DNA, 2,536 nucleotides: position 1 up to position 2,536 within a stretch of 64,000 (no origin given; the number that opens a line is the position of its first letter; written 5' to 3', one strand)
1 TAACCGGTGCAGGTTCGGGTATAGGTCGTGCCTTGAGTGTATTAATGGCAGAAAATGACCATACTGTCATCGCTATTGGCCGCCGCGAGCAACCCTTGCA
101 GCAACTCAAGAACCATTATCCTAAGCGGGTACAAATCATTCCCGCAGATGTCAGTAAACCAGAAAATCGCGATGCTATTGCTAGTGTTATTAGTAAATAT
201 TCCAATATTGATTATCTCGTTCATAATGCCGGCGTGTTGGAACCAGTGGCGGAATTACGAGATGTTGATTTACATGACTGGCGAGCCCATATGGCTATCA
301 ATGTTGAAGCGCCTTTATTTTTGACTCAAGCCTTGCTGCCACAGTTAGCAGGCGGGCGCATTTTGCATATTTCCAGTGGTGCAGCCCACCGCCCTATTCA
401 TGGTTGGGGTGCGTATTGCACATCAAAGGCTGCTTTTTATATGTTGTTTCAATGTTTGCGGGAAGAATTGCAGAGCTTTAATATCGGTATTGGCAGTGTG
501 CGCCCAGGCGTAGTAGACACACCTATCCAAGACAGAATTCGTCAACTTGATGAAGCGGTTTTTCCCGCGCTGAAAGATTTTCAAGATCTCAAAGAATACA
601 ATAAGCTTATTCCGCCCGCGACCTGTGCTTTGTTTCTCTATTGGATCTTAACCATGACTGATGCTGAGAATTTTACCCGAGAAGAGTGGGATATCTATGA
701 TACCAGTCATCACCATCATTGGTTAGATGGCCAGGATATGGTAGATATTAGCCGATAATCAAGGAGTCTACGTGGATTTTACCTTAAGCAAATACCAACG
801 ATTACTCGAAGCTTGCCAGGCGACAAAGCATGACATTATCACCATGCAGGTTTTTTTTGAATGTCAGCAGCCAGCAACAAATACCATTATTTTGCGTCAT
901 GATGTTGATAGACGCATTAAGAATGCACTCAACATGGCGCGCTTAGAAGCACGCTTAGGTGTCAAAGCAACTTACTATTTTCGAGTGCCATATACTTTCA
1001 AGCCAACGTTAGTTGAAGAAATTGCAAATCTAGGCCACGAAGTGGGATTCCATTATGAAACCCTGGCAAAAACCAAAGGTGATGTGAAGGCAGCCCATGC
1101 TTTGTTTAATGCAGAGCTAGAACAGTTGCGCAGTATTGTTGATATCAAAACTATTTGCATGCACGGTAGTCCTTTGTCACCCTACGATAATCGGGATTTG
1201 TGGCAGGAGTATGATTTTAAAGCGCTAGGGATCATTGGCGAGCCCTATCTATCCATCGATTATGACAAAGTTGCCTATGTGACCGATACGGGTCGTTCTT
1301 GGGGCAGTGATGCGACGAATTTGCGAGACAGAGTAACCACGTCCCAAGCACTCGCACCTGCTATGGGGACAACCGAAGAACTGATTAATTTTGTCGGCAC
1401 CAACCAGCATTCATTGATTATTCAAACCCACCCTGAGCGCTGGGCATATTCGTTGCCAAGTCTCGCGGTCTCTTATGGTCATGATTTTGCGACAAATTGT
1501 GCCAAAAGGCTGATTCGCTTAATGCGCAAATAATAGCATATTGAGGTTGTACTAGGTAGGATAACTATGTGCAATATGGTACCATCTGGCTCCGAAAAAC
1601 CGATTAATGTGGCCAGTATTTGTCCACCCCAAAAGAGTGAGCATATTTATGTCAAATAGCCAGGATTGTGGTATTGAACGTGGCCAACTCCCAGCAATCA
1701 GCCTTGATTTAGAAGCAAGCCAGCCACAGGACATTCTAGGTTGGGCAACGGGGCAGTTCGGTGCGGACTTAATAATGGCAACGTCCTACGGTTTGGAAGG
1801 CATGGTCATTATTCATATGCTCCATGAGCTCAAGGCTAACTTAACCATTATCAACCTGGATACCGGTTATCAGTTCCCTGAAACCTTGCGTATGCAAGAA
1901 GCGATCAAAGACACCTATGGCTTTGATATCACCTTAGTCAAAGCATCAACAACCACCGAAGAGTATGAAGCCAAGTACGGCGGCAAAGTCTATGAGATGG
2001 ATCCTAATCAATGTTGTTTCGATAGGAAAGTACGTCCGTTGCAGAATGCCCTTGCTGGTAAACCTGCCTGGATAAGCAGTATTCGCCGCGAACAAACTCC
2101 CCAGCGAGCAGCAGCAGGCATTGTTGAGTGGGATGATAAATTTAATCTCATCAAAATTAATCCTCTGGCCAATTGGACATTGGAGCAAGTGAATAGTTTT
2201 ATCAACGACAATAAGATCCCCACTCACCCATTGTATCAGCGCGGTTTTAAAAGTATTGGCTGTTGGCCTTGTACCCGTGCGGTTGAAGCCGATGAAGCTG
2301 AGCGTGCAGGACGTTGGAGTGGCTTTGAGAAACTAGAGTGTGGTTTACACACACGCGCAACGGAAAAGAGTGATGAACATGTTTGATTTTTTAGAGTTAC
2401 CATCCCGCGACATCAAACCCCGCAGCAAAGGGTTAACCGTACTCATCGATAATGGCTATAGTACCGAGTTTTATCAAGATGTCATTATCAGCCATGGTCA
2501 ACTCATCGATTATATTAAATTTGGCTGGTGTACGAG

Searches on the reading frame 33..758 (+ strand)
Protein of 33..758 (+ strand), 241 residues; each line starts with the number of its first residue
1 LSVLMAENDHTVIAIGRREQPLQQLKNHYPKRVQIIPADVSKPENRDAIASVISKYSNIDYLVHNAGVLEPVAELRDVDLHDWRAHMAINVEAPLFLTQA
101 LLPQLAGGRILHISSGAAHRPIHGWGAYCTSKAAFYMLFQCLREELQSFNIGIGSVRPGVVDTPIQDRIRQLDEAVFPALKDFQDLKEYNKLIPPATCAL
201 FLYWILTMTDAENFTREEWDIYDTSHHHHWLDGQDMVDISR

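Call 6: search_protein_families(library=pfam, proteins=[window:33-758:+])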
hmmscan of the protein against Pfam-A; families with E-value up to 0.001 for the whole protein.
window:33-758:+ (241 aa): 3 families
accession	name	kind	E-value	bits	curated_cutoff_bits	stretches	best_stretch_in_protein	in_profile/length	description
PF00106.31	adh_short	-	8.7e-36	123.7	26.6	1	4-171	19-192/195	short chain dehydrogenase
PF13561.12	adh_short_C2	-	2.3e-25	90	27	1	5-201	16-215/236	Enoyl-(Acyl carrier protein) reductase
PF08659.16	KR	-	8.4e-06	26.3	22.6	1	4-140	20-161/180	KR domain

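Call 36: search_protein_families(library=ncbifam, proteins=[window:33-758:+], max_evalue=0.0001)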
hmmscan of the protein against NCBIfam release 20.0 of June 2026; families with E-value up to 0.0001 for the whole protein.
window:33-758:+ (241 aa): 190 families (the best 25 are shown)
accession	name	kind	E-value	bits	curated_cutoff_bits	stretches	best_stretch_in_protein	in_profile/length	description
NF005436.0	PRK07023.1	equivalog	7.2e-41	140.6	292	1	6-202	26-227/248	SDR family oxidoreductase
NF005381.0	PRK06924.1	equivalog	3.2e-38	131.8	258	1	5-213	21-241/251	(S)-benzoin forming benzil reductase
NF006073.0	PRK08219.1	equivalog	1.8e-32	112.9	218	1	8-172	25-185/227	SDR family oxidoreductase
NF005672.0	PRK07454.1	equivalog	3.2e-29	101.8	234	1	3-167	24-194/241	SDR family oxidoreductase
NF004825.0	PRK06181.1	equivalog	2.3e-25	89.4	215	1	2-204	23-226/268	SDR family oxidoreductase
NF009466.0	PRK12826.1-2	subfamily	9.6e-25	87.5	222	1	5-171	23-197/248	3-oxoacyl-ACP reductase FabG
TIGR04316.1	dhbA_paeA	equivalog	1.1e-24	87.4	300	1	5-175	18-194/250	2,3-dihydro-2,3-dihydroxybenzoate dehydrogenase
NF006509.0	PRK08945.1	equivalog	1.9e-24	86.2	269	1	6-165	34-203/248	YciK family oxidoreductase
NF006565.0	PRK09072.1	equivalog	3.8e-24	85.7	238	1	5-171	25-195/265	SDR family oxidoreductase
NF005559.1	PRK07231.1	subfamily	6.3e-24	84.8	215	1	8-171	27-196/249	glucose 1-dehydrogenase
NF006074.0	PRK08220.1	equivalog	9.4e-24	84.4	312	1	6-176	29-195/251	2,3-dihydro-2,3-dihydroxybenzoate dehydrogenase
NF004514.1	PRK05855.1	equivalog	3.5e-23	82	455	1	38-169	369-504/578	SDR family oxidoreductase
NF006118.0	PRK08264.1-4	subfamily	2.7e-22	79.5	279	1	11-168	32-188/244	SDR family oxidoreductase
NF006598.0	PRK09135.1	equivalog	1e-21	77.6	288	1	20-168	46-195/249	pteridine reductase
NF005372.1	PRK06914.1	subfamily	1.1e-20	74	320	1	2-174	19-198/279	SDR family oxidoreductase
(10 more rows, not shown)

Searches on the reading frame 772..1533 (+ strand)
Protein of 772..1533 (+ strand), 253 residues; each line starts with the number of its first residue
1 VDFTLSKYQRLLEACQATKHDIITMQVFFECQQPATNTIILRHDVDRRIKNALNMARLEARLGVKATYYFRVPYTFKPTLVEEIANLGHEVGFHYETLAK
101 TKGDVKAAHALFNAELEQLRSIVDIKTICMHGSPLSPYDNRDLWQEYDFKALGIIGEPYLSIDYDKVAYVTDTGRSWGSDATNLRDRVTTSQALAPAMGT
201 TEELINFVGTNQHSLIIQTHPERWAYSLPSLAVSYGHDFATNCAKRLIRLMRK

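Call 6: search_protein_families(library=pfam, proteins=[window:772-1533:+])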
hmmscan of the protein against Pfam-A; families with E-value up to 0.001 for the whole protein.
window:772-1533:+ (253 aa): 0 families

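Call 20: search_protein_families(library=pfam, proteins=[window:772-1533:+], max_evalue=5)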
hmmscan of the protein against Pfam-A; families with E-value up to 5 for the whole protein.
window:772-1533:+ (253 aa): 0 families

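Call 36: search_protein_families(library=ncbifam, proteins=[window:772-1533:+], max_evalue=0.0001)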
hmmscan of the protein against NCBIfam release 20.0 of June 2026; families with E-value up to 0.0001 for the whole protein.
window:772-1533:+ (253 aa): 0 families

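Call 57: search_solved_structures(query=window:772-1533:+, max_evalue=1)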
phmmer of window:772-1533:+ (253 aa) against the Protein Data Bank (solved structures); distinct sequences matched with E-value up to 1: 6.
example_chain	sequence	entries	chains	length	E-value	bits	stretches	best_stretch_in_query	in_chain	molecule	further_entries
4qag_A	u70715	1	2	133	0.49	12.8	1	164-225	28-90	Reverse transcriptase/ribonuclease H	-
3k2p_A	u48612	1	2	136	0.52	12.7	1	164-225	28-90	Reverse Transcriptase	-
1hrh_A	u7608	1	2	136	0.52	12.7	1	164-225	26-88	RIBONUCLEASE H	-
3lp3_A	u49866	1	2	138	0.54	12.7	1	164-225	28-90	p15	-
1rdh_A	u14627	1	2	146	0.56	12.7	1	164-225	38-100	HIV-1 REVERSE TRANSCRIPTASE (RIBONUCLEASE H DOMAIN)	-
4p94_A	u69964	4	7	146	0.67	12.4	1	108-163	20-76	Conserved flagellar protein F | Flagellar biosynthesis protein FlaF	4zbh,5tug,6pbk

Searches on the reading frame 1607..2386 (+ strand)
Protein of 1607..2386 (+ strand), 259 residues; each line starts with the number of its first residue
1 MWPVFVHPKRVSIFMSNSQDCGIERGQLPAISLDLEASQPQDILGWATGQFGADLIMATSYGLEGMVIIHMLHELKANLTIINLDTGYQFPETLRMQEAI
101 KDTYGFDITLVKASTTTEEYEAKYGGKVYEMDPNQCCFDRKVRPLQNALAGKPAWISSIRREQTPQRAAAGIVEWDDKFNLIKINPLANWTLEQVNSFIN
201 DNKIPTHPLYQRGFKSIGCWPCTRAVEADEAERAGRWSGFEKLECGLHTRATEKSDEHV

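Call 6: search_protein_families(library=pfam, proteins=[window:1607-2386:+])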
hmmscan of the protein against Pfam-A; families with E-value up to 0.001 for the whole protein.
window:1607-2386:+ (259 aa): 1 family
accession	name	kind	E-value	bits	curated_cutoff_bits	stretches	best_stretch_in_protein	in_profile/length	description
PF01507.26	PAPS_reduct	-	1.4e-46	159.2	22.5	1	55-225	2-175/175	Phosphoadenosine phosphosulfate reductase domain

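Call 36: search_protein_families(library=ncbifam, proteins=[window:1607-2386:+], max_evalue=0.0001)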
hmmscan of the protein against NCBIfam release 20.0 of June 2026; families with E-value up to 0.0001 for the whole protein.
window:1607-2386:+ (259 aa): 14 families
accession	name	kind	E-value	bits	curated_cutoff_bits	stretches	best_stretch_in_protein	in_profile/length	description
NF002537.0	PRK02090.1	equivalog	3.1e-73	246.4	154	1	28-252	16-242/244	phosphoadenylyl-sulfate reductase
TIGR00434.1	cysH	subfamily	8.7e-69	231.6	165.1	1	40-248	1-213/214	phosophoadenylyl-sulfate reductase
TIGR02055.1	APS_reductase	subfamily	2.3e-62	210.3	235.3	1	60-247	1-194/194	adenylylsulfate reductase, thioredoxin dependent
TIGR02057.1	PAPS_reductase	equivalog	1.3e-55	188.8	254.2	1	30-248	3-224/224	phosphoadenosine phosphosulfate reductase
TIGR00424.1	APS_reduc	equivalog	5.3e-32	111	553.2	1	32-251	95-326/464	5'-adenylylsulfate reductase, thioredoxin-independent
NF010368.0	PRK13795.1-3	equivalog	6.4e-15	54.4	588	1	58-229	253-427/635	hypothetical protein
NF006327.0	PRK08557.1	equivalog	1.7e-12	46.9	366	1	60-229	189-361/415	hypothetical protein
NF010367.0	PRK13795.1-2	equivalog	3.9e-12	45.4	456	1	57-223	247-416/584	hypothetical protein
NF006351.0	PRK08576.1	equivalog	1.5e-11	43.5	290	1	77-223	259-402/436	hypothetical protein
NF010366.0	PRK13795.1-1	equivalog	1.1e-10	40.4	745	1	61-229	275-450/667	hypothetical protein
NF003587.0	PRK05253.1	subfamily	1.6e-09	37.4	195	0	56-170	31-146/301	sulfate adenylyltransferase subunit CysD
NF010369.0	PRK13795.1-4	equivalog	2.8e-07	29.1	1086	1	55-227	254-433/633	hypothetical protein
TIGR02039.1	CysD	subfamily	3.8e-06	26.7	396.6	0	57-116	24-87/294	sulfate adenylyltransferase, small subunit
NF009214.0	PRK12563.1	equivalog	5.5e-05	22.7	413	0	182-210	196-224/317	sulfate adenylyltransferase subunit CysD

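Call 37: search_solved_structures(query=window:1607-2386:+, show_alignments=2, max_evalue=0.00001)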
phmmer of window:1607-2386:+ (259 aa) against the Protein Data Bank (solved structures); distinct sequences matched with E-value up to 0.00001: 8.
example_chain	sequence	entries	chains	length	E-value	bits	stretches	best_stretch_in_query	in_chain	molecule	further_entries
7lhr_A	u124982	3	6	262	1.4e-43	152.4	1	62-251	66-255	Phosphoadenosine phosphosulfate reductase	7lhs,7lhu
2goy_A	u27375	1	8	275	7.1e-38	133.8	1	27-250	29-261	adenosine phosphosulfate reductase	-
7rge_A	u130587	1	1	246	7.2e-37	130.5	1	35-250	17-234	3'-phosphoadenylylsulfate reductase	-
2oq2_A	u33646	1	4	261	1.1e-33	120.1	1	36-250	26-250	Phosphoadenosine phosphosulfate reductase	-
6vpu_A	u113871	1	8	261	1.2e-27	100.3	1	27-254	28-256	Phosphoadenosine phosphosulfate reductase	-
2o8v_A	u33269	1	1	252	1.5e-26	96.6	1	32-250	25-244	Phosphoadenosine phosphosulfate reductase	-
1sur_A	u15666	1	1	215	5.2e-21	78.5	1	32-218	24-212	PAPS REDUCTASE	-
4bwv_A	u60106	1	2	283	8.6e-18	67.9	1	66-249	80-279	PHOSPHOADENOSINE-PHOSPHOSULPHATE REDUCTASE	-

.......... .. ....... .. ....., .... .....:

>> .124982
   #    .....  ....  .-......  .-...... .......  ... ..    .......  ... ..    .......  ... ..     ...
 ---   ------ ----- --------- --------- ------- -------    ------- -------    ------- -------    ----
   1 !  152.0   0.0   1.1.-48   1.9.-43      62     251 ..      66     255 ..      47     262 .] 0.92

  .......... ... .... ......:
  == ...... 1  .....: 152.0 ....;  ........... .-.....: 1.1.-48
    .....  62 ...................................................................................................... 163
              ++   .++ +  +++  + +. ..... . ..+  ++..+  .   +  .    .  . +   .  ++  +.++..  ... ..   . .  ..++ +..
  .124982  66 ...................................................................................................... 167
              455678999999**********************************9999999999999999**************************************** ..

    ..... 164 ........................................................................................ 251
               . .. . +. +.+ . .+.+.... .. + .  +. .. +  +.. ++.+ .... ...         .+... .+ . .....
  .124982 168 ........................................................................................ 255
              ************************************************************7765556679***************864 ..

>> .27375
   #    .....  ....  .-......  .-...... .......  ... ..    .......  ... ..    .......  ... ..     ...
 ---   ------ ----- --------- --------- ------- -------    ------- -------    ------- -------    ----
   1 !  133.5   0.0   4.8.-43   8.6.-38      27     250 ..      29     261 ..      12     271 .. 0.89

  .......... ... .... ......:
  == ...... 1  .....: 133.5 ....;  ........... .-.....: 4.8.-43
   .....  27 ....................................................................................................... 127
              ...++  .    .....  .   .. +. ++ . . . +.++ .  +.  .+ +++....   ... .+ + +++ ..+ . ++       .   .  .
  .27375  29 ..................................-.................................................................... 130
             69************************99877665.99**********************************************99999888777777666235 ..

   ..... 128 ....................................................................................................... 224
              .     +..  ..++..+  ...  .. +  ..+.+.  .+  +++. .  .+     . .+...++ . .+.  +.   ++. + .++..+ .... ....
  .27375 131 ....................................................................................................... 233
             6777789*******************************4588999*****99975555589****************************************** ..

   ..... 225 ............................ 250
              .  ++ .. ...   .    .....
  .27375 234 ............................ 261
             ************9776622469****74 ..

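Call 79: search_solved_structures(query=window:1649-2386:+, show_alignments=5, max_evalue=1e-15)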
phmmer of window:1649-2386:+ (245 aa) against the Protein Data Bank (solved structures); distinct sequences matched with E-value up to 1e-15: 8.
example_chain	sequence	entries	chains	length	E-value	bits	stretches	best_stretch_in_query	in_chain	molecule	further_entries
7lhr_A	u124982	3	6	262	1.2e-43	152.6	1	48-237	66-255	Phosphoadenosine phosphosulfate reductase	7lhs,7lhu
2goy_A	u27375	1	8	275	7.2e-38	133.8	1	13-236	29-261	adenosine phosphosulfate reductase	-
7rge_A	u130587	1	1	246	6.4e-37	130.6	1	21-236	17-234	3'-phosphoadenylylsulfate reductase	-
2oq2_A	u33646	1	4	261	1e-33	120.2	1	23-236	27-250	Phosphoadenosine phosphosulfate reductase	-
6vpu_A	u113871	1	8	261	1.2e-27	100.3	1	13-240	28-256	Phosphoadenosine phosphosulfate reductase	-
2o8v_A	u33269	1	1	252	1.4e-26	96.8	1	18-236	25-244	Phosphoadenosine phosphosulfate reductase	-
1sur_A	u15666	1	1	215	4.9e-21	78.6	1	18-204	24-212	PAPS REDUCTASE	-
4bwv_A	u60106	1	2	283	8e-18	68.1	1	52-235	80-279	PHOSPHOADENOSINE-PHOSPHOSULPHATE REDUCTASE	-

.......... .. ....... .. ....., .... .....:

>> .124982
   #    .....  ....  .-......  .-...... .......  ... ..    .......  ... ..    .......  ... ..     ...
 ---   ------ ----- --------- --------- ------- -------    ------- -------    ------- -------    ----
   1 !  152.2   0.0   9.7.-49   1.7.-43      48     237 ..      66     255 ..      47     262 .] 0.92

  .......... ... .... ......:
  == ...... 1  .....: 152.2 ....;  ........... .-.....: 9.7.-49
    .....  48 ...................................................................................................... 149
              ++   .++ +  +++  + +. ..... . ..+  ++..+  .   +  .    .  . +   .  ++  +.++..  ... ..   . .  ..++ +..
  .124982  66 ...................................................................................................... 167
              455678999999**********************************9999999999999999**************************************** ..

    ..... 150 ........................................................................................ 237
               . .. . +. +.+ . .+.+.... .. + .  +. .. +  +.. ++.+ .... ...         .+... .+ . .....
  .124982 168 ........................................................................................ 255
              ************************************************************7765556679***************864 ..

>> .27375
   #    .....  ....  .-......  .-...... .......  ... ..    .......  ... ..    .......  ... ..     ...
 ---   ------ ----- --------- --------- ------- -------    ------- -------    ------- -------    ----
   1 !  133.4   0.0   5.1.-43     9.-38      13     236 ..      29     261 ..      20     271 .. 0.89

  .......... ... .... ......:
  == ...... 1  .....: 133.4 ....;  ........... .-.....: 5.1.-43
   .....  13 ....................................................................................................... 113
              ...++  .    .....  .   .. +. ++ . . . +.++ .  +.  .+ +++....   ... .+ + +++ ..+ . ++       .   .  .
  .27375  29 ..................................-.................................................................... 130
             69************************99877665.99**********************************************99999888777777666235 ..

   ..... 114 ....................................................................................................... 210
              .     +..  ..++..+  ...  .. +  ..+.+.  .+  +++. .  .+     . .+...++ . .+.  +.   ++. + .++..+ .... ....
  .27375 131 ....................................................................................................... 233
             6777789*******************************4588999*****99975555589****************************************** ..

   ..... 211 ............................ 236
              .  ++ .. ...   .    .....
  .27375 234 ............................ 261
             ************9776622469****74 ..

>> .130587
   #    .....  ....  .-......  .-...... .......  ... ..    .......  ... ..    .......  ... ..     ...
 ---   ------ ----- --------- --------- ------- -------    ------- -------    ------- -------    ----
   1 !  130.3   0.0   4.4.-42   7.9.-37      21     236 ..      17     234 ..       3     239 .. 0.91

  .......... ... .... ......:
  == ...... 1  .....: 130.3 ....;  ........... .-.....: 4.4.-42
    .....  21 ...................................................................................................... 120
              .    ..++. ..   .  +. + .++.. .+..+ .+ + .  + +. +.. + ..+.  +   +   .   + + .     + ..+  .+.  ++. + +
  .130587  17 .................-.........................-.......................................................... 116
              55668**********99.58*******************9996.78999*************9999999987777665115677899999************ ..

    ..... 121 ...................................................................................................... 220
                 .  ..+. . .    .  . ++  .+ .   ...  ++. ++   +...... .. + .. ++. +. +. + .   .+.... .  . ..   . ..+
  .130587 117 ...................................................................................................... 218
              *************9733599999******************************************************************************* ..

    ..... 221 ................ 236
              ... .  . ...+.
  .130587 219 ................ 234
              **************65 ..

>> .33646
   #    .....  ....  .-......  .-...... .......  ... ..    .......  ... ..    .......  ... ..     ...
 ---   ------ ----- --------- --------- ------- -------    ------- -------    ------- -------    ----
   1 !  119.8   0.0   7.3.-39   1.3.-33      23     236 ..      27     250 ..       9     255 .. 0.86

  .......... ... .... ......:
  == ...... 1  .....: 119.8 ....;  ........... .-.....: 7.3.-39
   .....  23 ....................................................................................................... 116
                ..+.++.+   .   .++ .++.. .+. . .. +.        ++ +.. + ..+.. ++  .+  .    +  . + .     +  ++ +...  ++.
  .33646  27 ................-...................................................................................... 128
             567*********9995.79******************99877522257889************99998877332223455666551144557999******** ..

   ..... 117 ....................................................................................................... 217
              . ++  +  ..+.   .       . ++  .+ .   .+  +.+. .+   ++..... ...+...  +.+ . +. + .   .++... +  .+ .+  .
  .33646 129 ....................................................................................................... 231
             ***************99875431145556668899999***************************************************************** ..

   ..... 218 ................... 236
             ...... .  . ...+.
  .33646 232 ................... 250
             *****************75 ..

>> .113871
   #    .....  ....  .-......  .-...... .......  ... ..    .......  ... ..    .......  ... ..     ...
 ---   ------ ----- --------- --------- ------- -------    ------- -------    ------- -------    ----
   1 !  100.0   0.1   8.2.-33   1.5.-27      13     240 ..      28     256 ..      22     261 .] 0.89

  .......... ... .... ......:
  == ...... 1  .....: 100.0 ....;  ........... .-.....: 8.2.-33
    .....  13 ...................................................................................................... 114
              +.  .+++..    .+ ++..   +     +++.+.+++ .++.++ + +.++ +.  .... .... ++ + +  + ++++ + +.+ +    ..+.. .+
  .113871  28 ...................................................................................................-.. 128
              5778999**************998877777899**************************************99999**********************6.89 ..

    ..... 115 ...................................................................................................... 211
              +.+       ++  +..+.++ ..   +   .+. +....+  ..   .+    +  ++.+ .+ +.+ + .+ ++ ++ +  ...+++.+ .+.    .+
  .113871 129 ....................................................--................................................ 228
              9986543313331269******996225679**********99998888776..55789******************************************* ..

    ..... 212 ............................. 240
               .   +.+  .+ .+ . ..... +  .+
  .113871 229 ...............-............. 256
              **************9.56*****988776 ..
